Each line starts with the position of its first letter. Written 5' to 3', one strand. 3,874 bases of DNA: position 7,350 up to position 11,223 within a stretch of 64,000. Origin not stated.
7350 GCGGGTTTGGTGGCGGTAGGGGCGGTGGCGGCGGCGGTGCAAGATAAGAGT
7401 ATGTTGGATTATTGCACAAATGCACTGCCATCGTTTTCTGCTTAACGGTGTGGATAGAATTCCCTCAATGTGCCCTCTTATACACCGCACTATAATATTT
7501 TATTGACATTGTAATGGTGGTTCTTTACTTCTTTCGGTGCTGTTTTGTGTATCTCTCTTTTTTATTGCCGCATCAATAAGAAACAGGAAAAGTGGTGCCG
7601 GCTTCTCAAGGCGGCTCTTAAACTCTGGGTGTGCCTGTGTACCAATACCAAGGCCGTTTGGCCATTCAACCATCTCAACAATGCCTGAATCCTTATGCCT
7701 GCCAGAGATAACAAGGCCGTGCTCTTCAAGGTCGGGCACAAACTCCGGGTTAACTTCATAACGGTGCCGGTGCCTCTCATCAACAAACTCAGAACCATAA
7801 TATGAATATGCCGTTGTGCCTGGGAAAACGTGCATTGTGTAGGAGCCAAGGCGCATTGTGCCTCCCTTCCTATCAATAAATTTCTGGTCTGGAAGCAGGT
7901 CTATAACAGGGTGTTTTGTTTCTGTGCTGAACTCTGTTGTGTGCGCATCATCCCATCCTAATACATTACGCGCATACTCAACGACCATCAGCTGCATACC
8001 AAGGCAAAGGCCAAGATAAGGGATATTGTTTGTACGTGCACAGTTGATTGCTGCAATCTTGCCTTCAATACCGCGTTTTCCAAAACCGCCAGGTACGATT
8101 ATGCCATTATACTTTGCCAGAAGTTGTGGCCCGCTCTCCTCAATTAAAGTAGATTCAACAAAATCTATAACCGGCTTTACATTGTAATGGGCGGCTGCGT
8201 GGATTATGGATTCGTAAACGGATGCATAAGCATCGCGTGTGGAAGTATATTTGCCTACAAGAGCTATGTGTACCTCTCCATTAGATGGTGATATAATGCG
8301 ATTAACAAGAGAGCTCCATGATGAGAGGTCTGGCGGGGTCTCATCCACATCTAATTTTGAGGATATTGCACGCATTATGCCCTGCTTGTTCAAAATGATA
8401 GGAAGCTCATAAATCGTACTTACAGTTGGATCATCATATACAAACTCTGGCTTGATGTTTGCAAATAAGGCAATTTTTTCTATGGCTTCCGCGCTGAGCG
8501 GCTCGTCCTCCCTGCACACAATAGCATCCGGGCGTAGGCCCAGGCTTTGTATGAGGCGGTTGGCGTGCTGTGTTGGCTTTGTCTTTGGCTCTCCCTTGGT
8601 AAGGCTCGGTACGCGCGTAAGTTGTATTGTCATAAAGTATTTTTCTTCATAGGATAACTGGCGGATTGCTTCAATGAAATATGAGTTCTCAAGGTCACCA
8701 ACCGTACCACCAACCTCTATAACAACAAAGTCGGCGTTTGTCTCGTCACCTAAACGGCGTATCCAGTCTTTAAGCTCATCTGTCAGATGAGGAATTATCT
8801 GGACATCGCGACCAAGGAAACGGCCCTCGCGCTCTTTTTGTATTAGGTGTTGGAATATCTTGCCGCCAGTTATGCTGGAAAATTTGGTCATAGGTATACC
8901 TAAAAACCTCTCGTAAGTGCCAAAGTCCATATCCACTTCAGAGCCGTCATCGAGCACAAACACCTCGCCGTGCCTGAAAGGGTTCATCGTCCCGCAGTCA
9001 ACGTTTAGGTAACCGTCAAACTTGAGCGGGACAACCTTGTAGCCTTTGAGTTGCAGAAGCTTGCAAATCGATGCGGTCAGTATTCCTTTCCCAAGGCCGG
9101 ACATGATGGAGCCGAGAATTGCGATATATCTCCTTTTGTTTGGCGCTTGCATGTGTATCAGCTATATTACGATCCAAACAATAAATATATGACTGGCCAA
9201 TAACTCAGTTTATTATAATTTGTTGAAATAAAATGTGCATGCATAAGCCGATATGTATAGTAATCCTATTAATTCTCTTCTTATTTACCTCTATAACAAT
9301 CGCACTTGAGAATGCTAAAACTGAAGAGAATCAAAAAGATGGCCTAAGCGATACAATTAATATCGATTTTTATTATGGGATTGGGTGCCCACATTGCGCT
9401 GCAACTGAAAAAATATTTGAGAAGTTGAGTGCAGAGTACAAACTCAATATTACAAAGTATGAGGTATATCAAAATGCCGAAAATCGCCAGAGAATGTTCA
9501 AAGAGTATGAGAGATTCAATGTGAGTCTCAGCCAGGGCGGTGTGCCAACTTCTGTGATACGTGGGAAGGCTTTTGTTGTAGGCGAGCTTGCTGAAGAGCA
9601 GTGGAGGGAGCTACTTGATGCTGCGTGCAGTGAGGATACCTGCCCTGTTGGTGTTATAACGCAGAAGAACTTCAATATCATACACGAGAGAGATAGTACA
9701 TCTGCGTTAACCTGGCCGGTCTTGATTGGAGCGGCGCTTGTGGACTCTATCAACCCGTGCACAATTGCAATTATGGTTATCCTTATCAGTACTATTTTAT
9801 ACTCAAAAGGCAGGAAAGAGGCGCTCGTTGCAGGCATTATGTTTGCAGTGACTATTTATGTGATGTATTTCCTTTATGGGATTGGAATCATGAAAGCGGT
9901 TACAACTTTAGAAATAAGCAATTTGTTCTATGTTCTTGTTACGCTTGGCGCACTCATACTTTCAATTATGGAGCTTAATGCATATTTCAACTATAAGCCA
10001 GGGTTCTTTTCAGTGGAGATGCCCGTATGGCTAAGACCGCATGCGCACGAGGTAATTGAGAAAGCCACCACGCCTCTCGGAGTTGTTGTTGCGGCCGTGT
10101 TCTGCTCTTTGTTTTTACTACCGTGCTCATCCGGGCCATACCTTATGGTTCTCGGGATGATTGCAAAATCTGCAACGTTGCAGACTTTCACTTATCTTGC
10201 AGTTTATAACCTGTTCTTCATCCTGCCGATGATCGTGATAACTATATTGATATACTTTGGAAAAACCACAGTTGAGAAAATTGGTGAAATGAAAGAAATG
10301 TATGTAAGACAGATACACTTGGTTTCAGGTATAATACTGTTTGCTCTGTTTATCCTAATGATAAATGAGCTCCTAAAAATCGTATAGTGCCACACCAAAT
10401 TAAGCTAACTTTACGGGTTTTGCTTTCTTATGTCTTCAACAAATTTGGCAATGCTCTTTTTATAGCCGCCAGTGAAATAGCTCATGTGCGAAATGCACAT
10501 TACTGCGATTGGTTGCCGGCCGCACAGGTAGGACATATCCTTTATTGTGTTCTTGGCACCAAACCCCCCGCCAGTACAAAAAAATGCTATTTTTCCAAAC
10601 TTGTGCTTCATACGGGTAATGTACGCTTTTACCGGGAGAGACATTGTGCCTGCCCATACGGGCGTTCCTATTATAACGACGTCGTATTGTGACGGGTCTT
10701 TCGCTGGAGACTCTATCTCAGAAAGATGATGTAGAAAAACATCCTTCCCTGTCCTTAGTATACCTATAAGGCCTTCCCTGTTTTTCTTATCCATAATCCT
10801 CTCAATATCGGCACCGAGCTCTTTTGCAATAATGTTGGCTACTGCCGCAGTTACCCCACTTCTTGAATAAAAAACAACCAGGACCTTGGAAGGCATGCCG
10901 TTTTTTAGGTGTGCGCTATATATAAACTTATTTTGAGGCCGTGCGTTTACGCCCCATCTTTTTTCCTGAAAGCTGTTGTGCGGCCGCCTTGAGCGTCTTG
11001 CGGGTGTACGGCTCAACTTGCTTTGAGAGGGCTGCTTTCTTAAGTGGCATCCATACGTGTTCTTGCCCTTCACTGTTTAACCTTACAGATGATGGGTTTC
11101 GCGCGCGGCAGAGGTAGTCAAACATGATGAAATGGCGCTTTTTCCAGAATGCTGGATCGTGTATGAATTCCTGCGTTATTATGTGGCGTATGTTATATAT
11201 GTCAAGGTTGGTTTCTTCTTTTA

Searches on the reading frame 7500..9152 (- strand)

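Call 45: search_protein_families(library=pfam, proteins=[window:7500-9152:-])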
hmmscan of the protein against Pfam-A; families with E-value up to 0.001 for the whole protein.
window:7500-9152:- (550 aa): 4 families
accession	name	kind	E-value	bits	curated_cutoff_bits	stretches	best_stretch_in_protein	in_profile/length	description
PF06418.20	CTP_synth_N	-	3.1e-98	328.8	26.1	1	8-268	1-264/265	CTP synthase N-terminus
PF00117.34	GATase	-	6.2e-35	121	22.8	1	307-527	4-189/190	Glutamine amidotransferase class-I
PF07722.19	Peptidase_C26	-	3e-05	24.3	20.5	1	366-510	95-219/219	Peptidase C26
PF01656.29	CbiA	-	0.00022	21.6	25.4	1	15-53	5-43/125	CobQ/CobB/MinD/ParA nucleotide binding domain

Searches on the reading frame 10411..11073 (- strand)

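Call 45: search_protein_families(library=pfam, proteins=[window:10411-11073:-])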
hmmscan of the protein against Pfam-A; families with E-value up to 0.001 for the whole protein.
window:10411-11073:- (220 aa): 4 families
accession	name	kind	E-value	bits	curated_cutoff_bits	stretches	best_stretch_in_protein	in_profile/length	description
PF12682.12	Flavodoxin_4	-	2.6e-10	40.4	24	1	119-184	63-128/155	Flavodoxin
PF12724.12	Flavodoxin_5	-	3.2e-07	31.2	27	0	114-169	28-85/145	Flavodoxin domain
PF03358.20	FMN_red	-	4.9e-05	23.4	24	1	71-178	12-126/152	NADPH-dependent FMN reductase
PF12641.12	Flavodoxin_3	-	0.00053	20.3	27.5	0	119-171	30-80/160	Flavodoxin domain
